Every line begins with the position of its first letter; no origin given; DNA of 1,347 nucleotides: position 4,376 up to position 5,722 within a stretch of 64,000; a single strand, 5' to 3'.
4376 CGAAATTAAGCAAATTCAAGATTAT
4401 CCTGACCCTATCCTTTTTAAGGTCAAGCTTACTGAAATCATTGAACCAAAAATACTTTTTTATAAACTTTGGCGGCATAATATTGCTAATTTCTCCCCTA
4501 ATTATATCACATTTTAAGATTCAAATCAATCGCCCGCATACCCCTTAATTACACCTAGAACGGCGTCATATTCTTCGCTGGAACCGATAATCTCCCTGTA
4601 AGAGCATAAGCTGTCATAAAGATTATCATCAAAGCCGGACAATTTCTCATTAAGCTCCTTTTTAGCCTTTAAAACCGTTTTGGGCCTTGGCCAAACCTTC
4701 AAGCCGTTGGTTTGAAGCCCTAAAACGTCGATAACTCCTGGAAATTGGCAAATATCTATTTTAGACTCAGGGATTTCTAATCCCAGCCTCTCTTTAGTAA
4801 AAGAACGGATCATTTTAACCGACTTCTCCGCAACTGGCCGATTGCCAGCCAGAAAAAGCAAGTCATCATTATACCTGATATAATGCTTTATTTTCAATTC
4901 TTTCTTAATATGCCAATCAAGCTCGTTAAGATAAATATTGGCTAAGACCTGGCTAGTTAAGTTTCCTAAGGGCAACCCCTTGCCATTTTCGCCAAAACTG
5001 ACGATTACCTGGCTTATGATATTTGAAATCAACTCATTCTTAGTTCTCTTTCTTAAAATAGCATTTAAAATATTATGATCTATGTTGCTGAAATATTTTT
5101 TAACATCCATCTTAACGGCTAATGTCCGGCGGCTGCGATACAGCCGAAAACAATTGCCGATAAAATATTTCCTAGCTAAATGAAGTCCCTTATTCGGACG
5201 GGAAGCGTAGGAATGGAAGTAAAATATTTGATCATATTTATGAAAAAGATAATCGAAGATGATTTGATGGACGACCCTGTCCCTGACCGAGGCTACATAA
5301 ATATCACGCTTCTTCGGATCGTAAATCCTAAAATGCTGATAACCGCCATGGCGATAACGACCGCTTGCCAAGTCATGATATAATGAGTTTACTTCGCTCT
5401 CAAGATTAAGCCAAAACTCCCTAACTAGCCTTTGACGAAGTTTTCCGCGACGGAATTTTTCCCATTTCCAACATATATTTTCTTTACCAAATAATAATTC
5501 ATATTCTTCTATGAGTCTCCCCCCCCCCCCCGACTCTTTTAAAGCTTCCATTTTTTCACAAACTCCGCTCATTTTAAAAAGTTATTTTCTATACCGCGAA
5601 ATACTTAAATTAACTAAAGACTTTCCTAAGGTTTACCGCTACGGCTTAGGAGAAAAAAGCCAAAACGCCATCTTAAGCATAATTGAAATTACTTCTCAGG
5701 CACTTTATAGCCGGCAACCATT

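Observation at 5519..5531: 13-nt G/C homopolymer inside the first 20 codons of the DGR reverse transcriptase: a candidate phase-variation switch, or an assembly error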

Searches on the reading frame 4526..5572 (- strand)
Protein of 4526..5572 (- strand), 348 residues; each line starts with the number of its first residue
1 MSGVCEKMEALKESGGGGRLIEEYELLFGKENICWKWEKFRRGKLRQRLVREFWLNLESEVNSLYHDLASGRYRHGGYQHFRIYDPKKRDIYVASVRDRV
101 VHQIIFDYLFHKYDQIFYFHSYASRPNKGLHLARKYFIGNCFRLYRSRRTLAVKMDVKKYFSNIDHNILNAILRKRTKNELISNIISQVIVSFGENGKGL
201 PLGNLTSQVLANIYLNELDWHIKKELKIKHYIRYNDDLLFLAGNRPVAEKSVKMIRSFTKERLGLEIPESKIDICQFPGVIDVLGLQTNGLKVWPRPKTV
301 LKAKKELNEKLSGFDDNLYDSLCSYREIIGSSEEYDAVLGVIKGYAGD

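Call 4: search_protein_families(library=pfam, proteins=[window:4526-5572:-], max_evalue=0.01)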
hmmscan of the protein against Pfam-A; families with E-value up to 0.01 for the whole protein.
window:4526-5572:- (348 aa): 1 family
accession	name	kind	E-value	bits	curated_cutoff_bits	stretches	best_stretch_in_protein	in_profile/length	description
PF00078.32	RVT_1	-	9.8e-19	68.3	29.6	1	87-286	8-203/205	Reverse transcriptase (RNA-dependent DNA polymerase)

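Call 5: find_encoding_contigs(protein=window:4526-5572:-, flank=6000, max_places=10)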
Protein window:4526-5572:- (348 aa): no gene with exactly this product is on record in the collection.

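Call 6: find_homologous_proteins(query=window:4526-5572:-, max_evalue=1e-20)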
Query window:4526-5572:- (348 aa): 758 proteins with E <= 1e-20 among 2920 candidates; the best 120 are listed.
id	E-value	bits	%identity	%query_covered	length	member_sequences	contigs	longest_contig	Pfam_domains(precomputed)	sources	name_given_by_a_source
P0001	5.5e-229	777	100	98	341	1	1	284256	PF00078.33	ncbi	-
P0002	1.0e-109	385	54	97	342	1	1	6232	PF00078.33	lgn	-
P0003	1.5e-103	365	53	96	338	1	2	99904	PF00078.33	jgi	jgi:RNA-directed DNA polymerase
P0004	5.4e-95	337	50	90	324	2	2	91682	PF00078.33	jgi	-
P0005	4.5e-93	330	52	87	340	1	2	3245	PF00078.33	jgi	jgi:RNA-directed DNA polymerase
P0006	8.4e-93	329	48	94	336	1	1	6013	PF00078.33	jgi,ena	-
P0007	1.5e-89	319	49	90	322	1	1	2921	PF00078.33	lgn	-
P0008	1.5e-85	306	49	87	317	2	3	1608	PF00078.33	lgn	-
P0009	6.7e-85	303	49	93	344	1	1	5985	PF00078.33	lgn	-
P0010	2.1e-83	298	45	93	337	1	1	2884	PF00078.33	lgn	-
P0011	5.6e-82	294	46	89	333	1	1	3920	PF00078.33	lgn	-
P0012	3.2e-81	291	46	87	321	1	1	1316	PF00078.33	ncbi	-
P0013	6.4e-78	280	44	87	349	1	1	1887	PF00078.33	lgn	-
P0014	7.9e-78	280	44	94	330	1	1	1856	PF00078.33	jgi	jgi:RNA-directed DNA polymerase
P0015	2.6e-77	278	44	93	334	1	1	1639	PF00078.33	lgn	-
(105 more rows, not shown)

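Call 10: find_related_loci(query=A1, collection=genome_contigs, flank=3000)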
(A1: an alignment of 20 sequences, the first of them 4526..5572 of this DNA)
Query A1 (348 aa) in genome_contigs; peptide patterns used: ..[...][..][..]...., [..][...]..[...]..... (x = any residue, [..] = any of these).
452 stretches matched a pattern; 424 encode a relative of the query (tblastn E <= 1e-3); the best 80 are kept; 80 distinct loci.
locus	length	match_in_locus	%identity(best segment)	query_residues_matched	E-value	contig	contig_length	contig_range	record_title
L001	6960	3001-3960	44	1-325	6e-84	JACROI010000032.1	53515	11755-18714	MAG: Candidatus Magasanikbacteria bacterium isolate NC_groundwater_1957_Pr3_S-0.2um_43_6 scaffold_44898, whole genome sh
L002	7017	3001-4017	42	1-345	2e-79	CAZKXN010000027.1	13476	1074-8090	MAG TPA_asm: uncultured Gammaproteobacteria bacterium isolate binchicken_co266_140 genome assembly, contig: NODE_7907_le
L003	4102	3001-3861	42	24-313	2e-67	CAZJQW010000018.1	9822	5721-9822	MAG TPA_asm: uncultured Candidatus Saccharibacteria bacterium isolate SRP263991_co7_1 genome assembly, contig: NODE_1421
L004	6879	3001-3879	41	22-310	2e-65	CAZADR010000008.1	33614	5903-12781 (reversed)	MAG TPA_asm: uncultured Candidatus Saccharibacteria bacterium isolate ERP113451_co1_17 genome assembly, contig: NODE_142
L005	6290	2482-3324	41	22-299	3e-65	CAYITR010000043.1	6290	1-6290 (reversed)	MAG TPA_asm: uncultured Candidatus Saccharibacteria bacterium isolate ERP119705_co7_426 genome assembly, contig: NODE_96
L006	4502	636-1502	45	24-309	1e-64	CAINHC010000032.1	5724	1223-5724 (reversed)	uncultured bacterium isolate AM-lipid-01-D7_bin-0575 genome assembly, contig: bin-0575:32/52, whole genome shotgun seque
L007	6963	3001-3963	39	24-338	1e-64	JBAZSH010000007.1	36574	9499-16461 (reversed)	MAG: Candidatus Paceibacterota bacterium isolate SO_2017_GW1_169 NODE_5232_length_36574_cov_1.971026_OW334_2017, whole g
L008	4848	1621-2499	41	22-310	6e-64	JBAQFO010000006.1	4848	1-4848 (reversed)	MAG: Minisyncoccia bacterium isolate MFD12003_ilm_asm_bin26 k127_158927, whole genome shotgun sequence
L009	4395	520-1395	44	22-310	1e-63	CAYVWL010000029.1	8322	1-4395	MAG TPA_asm: uncultured Candidatus Saccharibacteria bacterium isolate SRP272421_co3_716 genome assembly, contig: NODE_28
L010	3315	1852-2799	39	23-335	2e-62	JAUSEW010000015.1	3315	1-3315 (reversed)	MAG: Candidatus Levyibacteriota bacterium isolate E14_maxbin.252 E14_k141_507406, whole genome shotgun sequence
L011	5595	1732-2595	44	22-309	2e-62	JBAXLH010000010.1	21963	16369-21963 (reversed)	MAG: bacterium isolate ELA422 MAG422_10, whole genome shotgun sequence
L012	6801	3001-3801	42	24-285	1e-61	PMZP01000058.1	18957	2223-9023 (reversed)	MAG: Candidatus Taylorbacteria bacterium isolate fen_1323 73.20110800_E3D.67_contig_14451, whole genome shotgun sequence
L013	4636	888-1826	41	24-335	8e-62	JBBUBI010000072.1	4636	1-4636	MAG: Patescibacteria group bacterium isolate H52-bin033_1 H52_bin033_1_000000000072, whole genome shotgun sequence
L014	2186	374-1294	40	10-316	5e-63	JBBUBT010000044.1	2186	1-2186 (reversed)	MAG: Patescibacteria group bacterium isolate H43-bin122_1 H43_bin122_1_000000000044, whole genome shotgun sequence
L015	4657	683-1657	39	22-338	8e-62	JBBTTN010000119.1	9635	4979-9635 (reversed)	MAG: Patescibacteria group bacterium isolate H52-bin079 H52_bin079_000000000119, whole genome shotgun sequence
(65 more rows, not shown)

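Call 11: find_related_loci(query=A1, collection=metagenome_contigs, flank=3000)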
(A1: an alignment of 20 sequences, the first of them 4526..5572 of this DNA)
Query A1 (348 aa) in metagenome_contigs; peptide patterns used: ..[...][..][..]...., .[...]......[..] (x = any residue, [..] = any of these).
600 stretches matched a pattern (row limit reached: there are more); 539 encode a relative of the query (tblastn E <= 1e-3); the best 80 are kept; 80 distinct loci.
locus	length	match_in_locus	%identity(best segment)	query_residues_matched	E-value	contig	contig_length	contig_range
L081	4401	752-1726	48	1-328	1e-97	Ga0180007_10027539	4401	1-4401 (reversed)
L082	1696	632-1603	42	20-345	3e-71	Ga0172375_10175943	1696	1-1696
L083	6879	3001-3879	43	22-310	3e-66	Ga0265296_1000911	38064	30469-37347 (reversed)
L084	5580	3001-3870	43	22-315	9e-65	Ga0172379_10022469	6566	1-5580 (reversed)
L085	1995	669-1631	39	24-338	9e-67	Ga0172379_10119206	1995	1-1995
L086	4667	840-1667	43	13-285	8e-64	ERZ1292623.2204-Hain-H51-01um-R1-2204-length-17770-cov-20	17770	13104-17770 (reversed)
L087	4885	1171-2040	42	22-315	5e-63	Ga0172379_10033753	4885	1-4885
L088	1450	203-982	45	27-295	8e-66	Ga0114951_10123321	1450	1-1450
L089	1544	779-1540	46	24-274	3e-65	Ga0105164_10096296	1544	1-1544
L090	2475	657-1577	40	10-316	4e-63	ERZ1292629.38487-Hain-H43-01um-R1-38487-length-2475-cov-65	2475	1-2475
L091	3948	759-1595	44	23-299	2e-62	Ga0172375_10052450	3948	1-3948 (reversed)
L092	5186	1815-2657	42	22-299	7e-62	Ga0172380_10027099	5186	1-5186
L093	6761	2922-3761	45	23-299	2e-61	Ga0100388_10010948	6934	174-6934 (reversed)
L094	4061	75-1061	40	24-347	1e-61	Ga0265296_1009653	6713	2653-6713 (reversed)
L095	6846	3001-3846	42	22-299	2e-61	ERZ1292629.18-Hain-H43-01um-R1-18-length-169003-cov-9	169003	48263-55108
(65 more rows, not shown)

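Call 29: find_encoding_contigs(protein=P0002, flank=2500, max_places=4)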
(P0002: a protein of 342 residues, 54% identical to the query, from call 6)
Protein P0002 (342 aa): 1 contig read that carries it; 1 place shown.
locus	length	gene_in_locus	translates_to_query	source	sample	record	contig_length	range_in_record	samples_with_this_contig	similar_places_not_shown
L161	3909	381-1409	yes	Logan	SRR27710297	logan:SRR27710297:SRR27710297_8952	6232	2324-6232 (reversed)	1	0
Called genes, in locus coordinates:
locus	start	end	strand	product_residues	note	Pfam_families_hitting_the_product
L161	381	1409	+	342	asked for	PF00078:RVT_1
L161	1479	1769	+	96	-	PF18765:Polbeta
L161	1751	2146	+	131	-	PF01934:HepT-like, PF08780:NTase_sub_bind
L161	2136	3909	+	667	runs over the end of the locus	PF00092:VWA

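Call 30: find_encoding_contigs(protein=P0003, flank=2500, max_places=4)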
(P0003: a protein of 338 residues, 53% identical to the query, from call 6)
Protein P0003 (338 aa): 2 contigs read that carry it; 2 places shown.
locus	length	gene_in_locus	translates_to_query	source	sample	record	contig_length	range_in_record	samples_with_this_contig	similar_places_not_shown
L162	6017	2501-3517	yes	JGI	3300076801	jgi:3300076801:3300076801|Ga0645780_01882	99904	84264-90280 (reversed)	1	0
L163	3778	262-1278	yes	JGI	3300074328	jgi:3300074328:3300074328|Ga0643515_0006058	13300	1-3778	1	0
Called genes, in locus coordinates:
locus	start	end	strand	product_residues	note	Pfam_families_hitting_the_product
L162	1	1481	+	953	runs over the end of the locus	PF07728:AAA_5 (faint)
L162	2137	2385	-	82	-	-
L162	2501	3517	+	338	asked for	PF00078:RVT_1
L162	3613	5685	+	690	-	PF00092:VWA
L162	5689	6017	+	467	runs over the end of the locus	PF13727:CoA_binding_3, PF02397:Bac_transf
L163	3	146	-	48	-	?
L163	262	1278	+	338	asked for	PF00078:RVT_1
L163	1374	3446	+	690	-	PF00092:VWA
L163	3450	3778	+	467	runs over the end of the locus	PF13727:CoA_binding_3, PF02397:Bac_transf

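Call 31: find_encoding_contigs(protein=P0009, flank=2500, max_places=4)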
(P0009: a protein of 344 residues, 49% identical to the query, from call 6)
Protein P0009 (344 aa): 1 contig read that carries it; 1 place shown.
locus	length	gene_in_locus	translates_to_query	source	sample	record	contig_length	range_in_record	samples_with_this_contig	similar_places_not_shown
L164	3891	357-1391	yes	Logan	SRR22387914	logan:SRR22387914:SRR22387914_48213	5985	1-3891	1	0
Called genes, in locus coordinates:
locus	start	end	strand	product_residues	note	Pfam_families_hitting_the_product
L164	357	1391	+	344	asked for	PF00078:RVT_1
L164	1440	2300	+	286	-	PF13292:DXP_synthase_N, PF00456:Transketolase_N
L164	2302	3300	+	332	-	PF02779:Transket_pyr, PF02780:Transketolase_C, PF22613:Transketolase_C_1 (weak)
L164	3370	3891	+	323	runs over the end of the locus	PF00294:PfkB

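Call 32: find_encoding_contigs(protein=P0006, flank=2500, max_places=4)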
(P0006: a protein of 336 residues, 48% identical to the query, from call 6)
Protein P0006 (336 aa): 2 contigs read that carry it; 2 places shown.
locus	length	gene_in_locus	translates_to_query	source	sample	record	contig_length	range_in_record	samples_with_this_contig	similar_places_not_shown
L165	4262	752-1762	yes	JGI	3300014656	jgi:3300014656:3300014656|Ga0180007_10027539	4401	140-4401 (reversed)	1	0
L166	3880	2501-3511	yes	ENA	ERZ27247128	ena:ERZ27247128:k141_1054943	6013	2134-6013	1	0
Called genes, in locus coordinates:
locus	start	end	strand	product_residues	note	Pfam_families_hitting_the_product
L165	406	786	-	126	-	PF22296:bAvd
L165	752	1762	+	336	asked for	PF00078:RVT_1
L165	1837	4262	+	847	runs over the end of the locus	PF01841:Transglut_core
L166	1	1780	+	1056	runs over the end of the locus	PF07728:AAA_5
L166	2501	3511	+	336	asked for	PF00078:RVT_1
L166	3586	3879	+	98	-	?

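Call 33: find_encoding_contigs(protein=P0010, flank=2500, max_places=4)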
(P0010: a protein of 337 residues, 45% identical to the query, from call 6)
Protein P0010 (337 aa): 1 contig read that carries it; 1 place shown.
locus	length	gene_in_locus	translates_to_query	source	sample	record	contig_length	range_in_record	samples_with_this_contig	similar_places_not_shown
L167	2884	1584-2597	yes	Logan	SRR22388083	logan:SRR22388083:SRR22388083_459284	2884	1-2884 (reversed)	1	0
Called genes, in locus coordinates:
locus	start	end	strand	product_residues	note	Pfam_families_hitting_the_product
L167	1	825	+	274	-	?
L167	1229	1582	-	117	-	PF22296:bAvd (weak)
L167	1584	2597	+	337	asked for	PF00078:RVT_1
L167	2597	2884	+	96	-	?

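Call 34: find_encoding_contigs(protein=P0014, flank=2500, max_places=4)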
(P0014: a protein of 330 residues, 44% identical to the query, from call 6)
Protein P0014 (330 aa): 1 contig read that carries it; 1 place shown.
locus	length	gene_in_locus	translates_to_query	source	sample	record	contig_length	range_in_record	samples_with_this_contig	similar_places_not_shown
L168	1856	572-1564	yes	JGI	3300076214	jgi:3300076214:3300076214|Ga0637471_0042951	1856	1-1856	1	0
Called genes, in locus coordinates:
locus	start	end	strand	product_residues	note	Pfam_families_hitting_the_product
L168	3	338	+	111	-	?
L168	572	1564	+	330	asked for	PF00078:RVT_1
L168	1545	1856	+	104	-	?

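Call 35: find_encoding_contigs(protein=P0001, flank=3000, max_places=4)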
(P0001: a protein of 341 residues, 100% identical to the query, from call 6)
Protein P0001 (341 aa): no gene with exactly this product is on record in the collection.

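Call 44: list_cluster_members(proteins=[P0001])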
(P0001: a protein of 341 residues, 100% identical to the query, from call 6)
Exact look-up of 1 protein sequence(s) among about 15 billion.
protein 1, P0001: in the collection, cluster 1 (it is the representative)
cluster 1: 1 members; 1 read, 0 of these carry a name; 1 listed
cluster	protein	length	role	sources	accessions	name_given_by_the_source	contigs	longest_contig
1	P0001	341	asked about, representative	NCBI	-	-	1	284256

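Call 70: search_solved_structures(query=window:4526-5572:-, max_evalue=0.001, show_alignments=1)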
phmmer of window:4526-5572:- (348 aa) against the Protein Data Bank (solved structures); distinct sequences matched with E-value up to 0.001: 12.
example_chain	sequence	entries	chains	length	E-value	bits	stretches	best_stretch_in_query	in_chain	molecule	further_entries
8ub7_A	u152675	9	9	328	7.7e-31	110.7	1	31-314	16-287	Reverse transcriptase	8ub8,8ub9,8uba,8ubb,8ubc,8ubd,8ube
7uim_D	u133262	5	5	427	6.7e-20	74.8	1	87-309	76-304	Group II intron reverse transcriptase/maturase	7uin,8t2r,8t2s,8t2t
5hhl_A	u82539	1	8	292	4.4e-19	72.1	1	87-275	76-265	Retron-type reverse transcriptase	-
5hhj_A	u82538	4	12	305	4.7e-19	72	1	87-275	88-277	Retron-type reverse transcriptase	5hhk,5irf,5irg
6ar1_A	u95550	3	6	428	2.8e-13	53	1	62-274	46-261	GsI-IIC RT | Trt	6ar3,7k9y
8bgj_A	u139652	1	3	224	5.9e-10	42.1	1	148-272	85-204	RNA-directed DNA polymerase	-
5g2x_C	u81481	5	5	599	1.7e-09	40.5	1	85-229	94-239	GROUP II INTRON-ENCODED PROTEIN LTRA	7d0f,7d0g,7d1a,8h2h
6me0_C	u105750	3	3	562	1.1e-07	34.6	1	137-326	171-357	Maturase reverse transcriptase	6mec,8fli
9ioa_A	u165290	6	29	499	3.5e-07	32.9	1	89-268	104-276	RNA-dependent DNA polymerase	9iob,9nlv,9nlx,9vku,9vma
9lje_A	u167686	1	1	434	8.7e-05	25.1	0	189-244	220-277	RNA-dependent DNA polymerase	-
9c0i_A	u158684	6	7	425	9.2e-05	25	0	189-244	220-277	Reverse transcriptase/maturase family protein | Antiviral reverse transcriptase Drt2 | RNA-dependent DNA polymerase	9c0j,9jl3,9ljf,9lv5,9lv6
9z6y_A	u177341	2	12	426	0.00025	23.6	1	153-254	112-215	Drt3a reverse transcriptase protein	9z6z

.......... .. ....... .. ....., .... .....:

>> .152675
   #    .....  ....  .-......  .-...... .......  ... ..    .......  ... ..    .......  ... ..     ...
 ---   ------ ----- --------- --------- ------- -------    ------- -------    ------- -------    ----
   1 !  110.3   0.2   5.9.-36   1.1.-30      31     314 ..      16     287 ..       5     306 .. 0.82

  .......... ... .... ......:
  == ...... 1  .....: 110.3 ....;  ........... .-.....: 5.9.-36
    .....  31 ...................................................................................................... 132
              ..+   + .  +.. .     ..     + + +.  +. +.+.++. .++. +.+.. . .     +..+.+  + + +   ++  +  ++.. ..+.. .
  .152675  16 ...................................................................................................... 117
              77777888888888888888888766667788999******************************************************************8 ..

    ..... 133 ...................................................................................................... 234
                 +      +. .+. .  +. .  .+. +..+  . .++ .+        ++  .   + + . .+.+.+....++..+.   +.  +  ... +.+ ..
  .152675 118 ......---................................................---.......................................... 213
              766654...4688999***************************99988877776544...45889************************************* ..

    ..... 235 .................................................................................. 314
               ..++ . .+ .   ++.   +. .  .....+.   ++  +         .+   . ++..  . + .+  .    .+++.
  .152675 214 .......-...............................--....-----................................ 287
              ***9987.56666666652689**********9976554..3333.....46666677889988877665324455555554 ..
